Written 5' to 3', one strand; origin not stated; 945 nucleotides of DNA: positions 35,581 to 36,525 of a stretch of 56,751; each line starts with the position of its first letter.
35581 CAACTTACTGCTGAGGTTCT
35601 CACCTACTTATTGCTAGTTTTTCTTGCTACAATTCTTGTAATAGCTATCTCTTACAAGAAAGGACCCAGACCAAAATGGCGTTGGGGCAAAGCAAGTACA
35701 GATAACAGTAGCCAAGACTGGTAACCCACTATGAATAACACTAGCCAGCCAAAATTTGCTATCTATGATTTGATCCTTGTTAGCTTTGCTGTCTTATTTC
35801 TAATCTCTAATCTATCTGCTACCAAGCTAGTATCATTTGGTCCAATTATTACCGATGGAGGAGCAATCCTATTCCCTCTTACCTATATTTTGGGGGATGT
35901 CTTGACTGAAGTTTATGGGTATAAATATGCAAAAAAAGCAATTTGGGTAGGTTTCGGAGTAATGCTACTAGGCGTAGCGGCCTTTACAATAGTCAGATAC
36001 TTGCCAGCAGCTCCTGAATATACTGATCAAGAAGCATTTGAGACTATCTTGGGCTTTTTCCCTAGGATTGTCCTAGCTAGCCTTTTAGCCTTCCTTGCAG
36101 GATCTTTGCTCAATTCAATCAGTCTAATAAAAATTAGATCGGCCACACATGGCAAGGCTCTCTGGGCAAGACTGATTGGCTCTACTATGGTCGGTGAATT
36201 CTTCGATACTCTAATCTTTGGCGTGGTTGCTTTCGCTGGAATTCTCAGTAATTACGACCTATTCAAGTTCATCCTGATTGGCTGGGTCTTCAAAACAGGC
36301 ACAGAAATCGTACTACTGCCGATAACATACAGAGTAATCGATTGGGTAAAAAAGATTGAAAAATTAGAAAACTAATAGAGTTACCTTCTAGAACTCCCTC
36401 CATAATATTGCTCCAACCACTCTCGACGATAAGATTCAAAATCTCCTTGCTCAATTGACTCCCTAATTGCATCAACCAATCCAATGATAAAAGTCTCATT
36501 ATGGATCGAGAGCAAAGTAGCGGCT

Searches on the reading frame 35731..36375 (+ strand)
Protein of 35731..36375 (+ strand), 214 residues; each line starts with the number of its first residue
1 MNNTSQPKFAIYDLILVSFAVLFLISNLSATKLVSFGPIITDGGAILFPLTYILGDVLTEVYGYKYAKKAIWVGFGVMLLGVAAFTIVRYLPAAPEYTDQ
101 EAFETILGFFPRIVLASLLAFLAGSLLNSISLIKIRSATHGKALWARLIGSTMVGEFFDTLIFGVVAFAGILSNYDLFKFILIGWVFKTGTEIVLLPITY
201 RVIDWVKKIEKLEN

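Call 78: search_protein_families(library=pfam, proteins=[window:35731-36375:+], max_evalue=0.001)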
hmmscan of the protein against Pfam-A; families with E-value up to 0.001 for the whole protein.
window:35731-36375:+ (214 aa): 1 family
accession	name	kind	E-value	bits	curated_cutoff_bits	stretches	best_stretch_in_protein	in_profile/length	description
PF02592.20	Vut_1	-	4.8e-48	163.8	27.2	1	42-202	1-152/152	Putative vitamin uptake transporter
